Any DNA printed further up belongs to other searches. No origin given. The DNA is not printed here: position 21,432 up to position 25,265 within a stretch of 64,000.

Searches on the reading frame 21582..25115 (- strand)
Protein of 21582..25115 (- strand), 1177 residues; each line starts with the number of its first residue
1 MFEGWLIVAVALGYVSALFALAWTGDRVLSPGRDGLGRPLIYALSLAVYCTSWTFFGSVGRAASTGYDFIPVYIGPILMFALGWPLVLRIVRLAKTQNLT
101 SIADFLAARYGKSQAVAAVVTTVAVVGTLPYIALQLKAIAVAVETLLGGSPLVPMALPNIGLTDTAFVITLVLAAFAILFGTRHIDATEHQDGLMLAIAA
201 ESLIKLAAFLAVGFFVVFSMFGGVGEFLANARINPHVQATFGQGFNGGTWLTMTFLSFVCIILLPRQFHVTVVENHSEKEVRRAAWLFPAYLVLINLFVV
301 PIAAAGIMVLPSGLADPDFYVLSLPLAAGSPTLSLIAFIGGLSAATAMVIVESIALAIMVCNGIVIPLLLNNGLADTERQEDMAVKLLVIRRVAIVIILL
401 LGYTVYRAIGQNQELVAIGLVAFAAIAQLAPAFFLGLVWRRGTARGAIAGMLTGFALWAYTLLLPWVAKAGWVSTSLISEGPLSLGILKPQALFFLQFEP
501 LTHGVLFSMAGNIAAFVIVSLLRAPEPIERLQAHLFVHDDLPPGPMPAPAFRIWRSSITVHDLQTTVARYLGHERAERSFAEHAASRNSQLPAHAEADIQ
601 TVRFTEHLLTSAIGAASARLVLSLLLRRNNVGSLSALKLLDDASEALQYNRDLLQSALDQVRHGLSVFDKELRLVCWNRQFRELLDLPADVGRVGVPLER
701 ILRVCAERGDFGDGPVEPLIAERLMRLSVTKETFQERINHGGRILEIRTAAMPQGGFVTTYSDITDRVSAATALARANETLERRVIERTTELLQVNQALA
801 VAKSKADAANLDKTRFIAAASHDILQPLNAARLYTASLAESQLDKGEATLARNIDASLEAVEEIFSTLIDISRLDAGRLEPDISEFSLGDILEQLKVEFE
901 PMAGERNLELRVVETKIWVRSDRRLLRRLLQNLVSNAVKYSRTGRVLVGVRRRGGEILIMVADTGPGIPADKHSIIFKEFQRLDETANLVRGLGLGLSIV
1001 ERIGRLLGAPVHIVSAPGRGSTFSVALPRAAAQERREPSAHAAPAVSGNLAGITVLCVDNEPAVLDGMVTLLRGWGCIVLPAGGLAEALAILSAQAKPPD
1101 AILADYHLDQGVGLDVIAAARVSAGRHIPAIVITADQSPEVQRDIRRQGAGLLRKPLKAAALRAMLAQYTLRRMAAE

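Call 82: search_protein_families(library=pfam, proteins=[window:21582-25115:-], max_evalue=0.0001)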
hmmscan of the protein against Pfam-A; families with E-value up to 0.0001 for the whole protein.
window:21582-25115:- (1177 aa): 5 families
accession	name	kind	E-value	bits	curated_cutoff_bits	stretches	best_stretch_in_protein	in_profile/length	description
PF12860.13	PAS_7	-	1.2e-37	129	27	1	658-770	1-113/115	PAS fold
PF02518.31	HATPase_c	-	1.1e-24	87.5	26.4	1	922-1029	2-109/111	Histidine kinase-, DNA gyrase B-, and HSP90-like ATPase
PF00072.30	Response_reg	-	3e-11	43.9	30.2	1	1055-1166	1-110/111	Response regulator receiver domain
PF00512.31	HisKA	-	7.5e-10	39.2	26.9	1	813-877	2-66/66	His Kinase A (phospho-acceptor) domain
PF00474.23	SSF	-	9.2e-06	25.2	22.8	0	43-149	14-118/406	Sodium:solute symporter family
